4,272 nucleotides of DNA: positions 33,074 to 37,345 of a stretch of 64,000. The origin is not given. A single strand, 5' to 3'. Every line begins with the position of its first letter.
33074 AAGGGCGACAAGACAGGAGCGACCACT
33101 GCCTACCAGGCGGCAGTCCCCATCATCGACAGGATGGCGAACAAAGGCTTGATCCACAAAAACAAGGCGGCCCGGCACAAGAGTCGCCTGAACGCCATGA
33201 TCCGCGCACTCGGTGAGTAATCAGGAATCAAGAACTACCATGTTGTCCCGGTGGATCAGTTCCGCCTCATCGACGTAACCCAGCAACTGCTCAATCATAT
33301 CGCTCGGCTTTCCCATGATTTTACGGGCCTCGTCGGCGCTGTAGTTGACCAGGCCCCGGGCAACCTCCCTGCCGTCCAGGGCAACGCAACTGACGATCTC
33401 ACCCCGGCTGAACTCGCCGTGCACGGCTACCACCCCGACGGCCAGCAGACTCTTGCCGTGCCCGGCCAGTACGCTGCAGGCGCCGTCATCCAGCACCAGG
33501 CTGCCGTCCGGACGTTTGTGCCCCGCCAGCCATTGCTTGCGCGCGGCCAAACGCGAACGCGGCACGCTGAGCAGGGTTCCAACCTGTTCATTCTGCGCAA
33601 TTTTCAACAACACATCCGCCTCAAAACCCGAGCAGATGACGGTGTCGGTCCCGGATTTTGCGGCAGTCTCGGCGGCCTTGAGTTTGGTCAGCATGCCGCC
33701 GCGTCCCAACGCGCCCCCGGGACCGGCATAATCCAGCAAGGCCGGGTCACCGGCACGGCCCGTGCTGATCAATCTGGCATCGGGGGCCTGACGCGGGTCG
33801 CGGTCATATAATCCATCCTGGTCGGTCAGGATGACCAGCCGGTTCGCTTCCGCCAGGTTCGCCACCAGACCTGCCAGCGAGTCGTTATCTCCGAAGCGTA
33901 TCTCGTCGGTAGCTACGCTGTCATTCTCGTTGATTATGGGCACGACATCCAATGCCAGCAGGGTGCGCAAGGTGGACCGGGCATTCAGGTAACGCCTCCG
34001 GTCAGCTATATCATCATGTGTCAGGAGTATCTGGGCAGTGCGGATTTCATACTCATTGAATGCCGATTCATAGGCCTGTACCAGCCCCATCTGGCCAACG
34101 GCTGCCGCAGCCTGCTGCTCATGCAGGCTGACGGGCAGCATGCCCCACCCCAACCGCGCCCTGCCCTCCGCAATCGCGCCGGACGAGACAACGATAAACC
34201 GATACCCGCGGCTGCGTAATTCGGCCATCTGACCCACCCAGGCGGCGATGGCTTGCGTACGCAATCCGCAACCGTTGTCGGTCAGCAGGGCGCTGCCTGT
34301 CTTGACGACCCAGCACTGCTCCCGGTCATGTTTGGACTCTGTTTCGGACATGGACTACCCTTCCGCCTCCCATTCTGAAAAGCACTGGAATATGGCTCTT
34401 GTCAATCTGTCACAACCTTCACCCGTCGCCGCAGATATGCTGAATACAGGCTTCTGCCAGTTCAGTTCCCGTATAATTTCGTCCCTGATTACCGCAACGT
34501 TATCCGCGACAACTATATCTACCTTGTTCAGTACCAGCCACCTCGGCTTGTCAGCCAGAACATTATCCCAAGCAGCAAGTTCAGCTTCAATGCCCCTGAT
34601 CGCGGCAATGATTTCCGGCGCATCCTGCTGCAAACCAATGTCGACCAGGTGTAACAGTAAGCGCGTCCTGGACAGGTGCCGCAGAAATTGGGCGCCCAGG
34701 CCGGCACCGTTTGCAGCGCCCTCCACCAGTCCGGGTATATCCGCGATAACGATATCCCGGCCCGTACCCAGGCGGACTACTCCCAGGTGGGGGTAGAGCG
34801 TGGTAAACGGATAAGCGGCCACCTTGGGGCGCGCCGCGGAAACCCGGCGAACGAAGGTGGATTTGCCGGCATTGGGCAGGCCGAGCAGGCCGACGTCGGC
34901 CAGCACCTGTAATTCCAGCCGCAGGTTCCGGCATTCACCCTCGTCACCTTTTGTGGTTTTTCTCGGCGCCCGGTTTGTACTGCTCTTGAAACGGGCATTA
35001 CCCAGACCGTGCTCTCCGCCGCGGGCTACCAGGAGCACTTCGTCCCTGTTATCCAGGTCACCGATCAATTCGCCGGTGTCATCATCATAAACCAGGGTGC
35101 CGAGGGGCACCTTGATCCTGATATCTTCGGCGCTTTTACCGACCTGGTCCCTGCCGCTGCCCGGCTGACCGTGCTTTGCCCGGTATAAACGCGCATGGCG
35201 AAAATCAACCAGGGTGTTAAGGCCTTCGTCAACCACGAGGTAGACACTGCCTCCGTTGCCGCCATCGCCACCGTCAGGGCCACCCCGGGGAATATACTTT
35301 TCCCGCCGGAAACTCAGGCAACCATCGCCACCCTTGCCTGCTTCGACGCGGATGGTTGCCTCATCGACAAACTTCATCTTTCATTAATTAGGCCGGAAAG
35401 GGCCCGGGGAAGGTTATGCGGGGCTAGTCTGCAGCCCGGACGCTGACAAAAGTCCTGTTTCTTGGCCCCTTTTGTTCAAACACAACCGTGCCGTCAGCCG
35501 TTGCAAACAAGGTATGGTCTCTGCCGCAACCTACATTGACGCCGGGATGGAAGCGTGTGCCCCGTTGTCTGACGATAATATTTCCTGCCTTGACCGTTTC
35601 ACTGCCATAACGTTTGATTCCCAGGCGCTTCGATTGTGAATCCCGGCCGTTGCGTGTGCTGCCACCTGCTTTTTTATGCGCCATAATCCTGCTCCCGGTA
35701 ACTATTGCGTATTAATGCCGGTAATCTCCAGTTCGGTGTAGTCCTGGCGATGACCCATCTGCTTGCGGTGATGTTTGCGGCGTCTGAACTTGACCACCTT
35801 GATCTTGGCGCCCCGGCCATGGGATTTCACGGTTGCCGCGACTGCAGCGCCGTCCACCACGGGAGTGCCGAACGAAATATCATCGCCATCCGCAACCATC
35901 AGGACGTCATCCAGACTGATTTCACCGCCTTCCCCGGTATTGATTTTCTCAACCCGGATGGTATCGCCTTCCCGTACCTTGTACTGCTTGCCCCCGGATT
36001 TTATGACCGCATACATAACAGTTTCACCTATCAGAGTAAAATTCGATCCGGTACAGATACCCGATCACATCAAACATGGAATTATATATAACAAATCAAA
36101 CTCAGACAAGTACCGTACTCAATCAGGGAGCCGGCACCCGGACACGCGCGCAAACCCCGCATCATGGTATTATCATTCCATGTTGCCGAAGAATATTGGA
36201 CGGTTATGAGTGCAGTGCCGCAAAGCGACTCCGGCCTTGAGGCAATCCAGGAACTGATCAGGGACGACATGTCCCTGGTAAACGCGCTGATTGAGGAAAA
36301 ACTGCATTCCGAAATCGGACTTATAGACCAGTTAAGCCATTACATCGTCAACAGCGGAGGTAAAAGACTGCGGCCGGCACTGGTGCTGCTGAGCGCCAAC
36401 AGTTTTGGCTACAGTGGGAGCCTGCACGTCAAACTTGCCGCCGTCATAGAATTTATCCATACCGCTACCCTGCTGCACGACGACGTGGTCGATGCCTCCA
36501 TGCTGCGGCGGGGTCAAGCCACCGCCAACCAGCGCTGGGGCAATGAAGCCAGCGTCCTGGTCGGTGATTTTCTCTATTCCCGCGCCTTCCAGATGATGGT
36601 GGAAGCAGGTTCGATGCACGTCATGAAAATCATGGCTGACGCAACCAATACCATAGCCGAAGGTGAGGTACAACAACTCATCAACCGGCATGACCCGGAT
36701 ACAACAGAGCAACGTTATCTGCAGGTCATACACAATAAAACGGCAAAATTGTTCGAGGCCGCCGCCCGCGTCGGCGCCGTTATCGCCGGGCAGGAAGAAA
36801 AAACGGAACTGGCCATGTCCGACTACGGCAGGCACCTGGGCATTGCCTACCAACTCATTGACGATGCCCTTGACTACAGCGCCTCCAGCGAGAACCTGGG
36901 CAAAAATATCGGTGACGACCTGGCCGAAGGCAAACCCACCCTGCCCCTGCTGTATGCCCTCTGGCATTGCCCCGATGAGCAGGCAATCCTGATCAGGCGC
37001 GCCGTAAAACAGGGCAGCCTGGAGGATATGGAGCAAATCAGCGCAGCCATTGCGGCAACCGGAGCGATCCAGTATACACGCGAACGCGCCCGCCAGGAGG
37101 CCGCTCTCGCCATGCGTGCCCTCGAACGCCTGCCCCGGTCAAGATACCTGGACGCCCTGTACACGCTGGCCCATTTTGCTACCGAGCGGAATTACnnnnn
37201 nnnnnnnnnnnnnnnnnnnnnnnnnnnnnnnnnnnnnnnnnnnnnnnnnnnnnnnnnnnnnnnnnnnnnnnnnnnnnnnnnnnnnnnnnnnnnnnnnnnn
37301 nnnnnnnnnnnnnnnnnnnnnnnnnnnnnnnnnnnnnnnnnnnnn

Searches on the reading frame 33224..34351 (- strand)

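Call 11: search_protein_families(library=ncbifam, proteins=[window:33224-34351:-], max_evalue=0.00001)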
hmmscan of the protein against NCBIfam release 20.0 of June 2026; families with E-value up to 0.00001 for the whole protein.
window:33224-34351:- (376 aa): 5 families
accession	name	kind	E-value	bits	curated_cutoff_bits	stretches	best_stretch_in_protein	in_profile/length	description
TIGR01027.1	proB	equivalog_domain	2.3e-124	415.2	186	1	15-373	4-363/363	glutamate 5-kinase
TIGR01092.1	P5CS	equivalog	2.1e-47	161.8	796.75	1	14-262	10-274/715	delta l-pyrroline-5-carboxylate synthetase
NF040647.1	IPPK_Arch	equivalog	5e-09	35.8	120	1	101-260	96-258/259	isopentenyl phosphate kinase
TIGR02076.1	pyrH_arch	equivalog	1.1e-07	31.7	158.05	1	157-260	119-220/222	UMP kinase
TIGR00761.1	argB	equivalog_domain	9.7e-07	28.5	151.3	1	126-239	126-230/231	acetylglutamate kinase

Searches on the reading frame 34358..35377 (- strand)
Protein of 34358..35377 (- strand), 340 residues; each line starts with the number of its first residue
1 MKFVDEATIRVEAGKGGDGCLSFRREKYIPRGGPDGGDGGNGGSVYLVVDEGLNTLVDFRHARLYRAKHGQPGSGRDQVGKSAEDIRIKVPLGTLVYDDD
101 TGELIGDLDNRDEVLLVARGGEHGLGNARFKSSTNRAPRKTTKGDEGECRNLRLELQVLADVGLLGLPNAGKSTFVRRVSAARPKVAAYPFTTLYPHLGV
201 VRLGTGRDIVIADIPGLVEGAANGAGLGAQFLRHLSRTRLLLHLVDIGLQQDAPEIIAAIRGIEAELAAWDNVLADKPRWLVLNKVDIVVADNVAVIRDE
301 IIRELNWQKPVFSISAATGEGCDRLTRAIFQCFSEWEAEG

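Call 11: search_protein_families(library=ncbifam, proteins=[window:34358-35377:-], max_evalue=0.00001)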
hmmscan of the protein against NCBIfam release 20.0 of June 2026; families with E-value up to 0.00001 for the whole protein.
window:34358-35377:- (340 aa): 14 families
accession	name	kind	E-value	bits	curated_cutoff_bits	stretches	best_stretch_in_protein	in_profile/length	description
TIGR02729.1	Obg_CgtA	equivalog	6.5e-136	452.7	280.25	1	3-332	1-327/329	Obg family GTPase CgtA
NF008956.1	PRK12299.1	equivalog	1.6e-133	444.7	300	1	2-333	1-325/327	GTPase ObgE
NF008955.0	PRK12297.1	equivalog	8.1e-130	433.6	406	1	1-336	1-331/429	GTPase ObgE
NF008954.1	PRK12296.1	equivalog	3.4e-102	342.3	377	1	2-335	3-341/470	GTPase ObgE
NF007171.0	PRK09602.1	subfamily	3e-18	65.9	387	2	210-252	76-118/397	YchF-related putative GTPase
TIGR00092.1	TIGR00092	equivalog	9.1e-14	51.3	279.2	1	162-246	5-106/368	redox-regulated ATPase YchF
TIGR03156.1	GTP_HflX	equivalog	8.4e-13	47.9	216.75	1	158-331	188-349/351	GTPase HflX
NF008280.0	PRK11058.1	equivalog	6.4e-12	45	441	1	150-333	189-361/426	ribosome rescue GTPase HflX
NF000908.1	PRK00089.1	equivalog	2.5e-11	43.4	237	1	162-335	6-169/291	GTPase Era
TIGR03594.1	GTPase_EngA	equivalog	9.8e-08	31.4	306.7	0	277-337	287-350/432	ribosome biogenesis GTPase Der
TIGR00436.1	era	equivalog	6.1e-07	29.1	116.25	1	162-333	3-163/270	GTPase Era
TIGR00231.1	small_GTP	domain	7e-07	29.2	42.5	0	161-329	5-162/164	GTP-binding protein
NF002828.0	PRK03003.1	equivalog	7.3e-06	24.8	631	0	162-337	216-387/477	ribosome biogenesis GTPase Der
TIGR00437.1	feoB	equivalog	8.5e-06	24.7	315.65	0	166-217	1-51/594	ferrous iron transport protein B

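Call 64: find_encoding_contigs(protein=window:34358-35377:-, flank=2000, max_places=4)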
Protein window:34358-35377:- (340 aa): no gene with exactly this product is on record in the collection.

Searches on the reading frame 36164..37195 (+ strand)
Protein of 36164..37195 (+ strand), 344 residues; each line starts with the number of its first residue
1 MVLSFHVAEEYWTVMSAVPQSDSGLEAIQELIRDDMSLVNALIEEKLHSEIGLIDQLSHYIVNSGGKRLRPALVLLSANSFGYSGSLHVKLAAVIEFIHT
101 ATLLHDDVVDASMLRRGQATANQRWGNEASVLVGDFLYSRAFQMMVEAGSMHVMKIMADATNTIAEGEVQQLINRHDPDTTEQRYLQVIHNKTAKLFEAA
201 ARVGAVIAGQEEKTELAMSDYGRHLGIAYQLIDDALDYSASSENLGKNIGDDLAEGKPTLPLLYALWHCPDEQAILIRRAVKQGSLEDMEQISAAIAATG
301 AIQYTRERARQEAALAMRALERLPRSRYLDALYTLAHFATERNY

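Call 11: search_protein_families(library=ncbifam, proteins=[window:36164-37195:+], max_evalue=0.00001)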
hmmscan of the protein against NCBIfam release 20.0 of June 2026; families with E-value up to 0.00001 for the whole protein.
window:36164-37195:+ (344 aa): 16 families
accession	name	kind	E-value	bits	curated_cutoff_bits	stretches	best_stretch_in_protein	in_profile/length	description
NF008140.0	PRK10888.1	equivalog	3.1e-124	414.5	412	1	25-343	3-322/323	octaprenyl diphosphate synthase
TIGR02748.1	GerC3_HepT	equivalog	1.3e-68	231.5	456.55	1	25-344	2-319/319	heptaprenyl diphosphate synthase component II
TIGR02749.1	prenyl_cyano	equivalog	1.3e-68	231.4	383.2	1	26-342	4-320/322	solanesyl diphosphate synthase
NF040698.1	IdsA_Meth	equivalog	3.5e-67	226.9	468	1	29-343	4-327/328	short chain isoprenyl diphosphate synthase IdsA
NF041169.1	f2_encap_cargo4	exception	4e-61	207.1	450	1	38-343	22-333/334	family 2 encapsulin nanocompartment cargo protein polyprenyl transferase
NF041003.1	GGPP_syn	equivalog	5.9e-60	203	500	1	32-342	6-324/326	geranylgeranyl diphosphate synthase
NF042417.1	NPPPS_Mycobact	equivalog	6.1e-53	180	600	1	19-342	9-333/335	nonaprenyl/(2E,6E)-farnesyl/geranylgeranyl diphosphat synthase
NF045628.1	HxpDPsynlarge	equivalog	4.2e-52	177.1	500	1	35-343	4-310/311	hexaprenyl-diphosphate synthase large subunit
NF040789.2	gerfarn_diphsyn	equivalog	3.9e-49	167.7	560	1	91-344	87-345/345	geranylfarnesyl diphosphate synthase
NF045485.1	FPPsyn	subfamily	2.2e-44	151.7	275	1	53-283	24-265/288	farnesyl diphosphate synthase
NF045549.1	GGPPsyn_IdsB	equivalog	2.8e-41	141.7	475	1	61-342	60-344/346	geranylgeranyl diphosphate synthase IdsB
NF045685.1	GGPPSynCrtE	equivalog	5.8e-39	133.9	460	1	54-291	30-276/293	geranylgeranyl diphosphate synthase CrtE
NF040627.1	GFPS_Meth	equivalog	8.5e-36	123.9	600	1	54-243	28-215/285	geranylfarnesyl diphosphate synthase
NF007877.0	PRK10581.1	equivalog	1.2e-28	100.1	321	1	42-302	21-290/299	(2E,6E)-farnesyl diphosphate synthase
NF040936.1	hexpp_archaea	equivalog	6.5e-27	94.5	400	1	37-242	12-209/275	hexaprenyl pyrophosphate synthase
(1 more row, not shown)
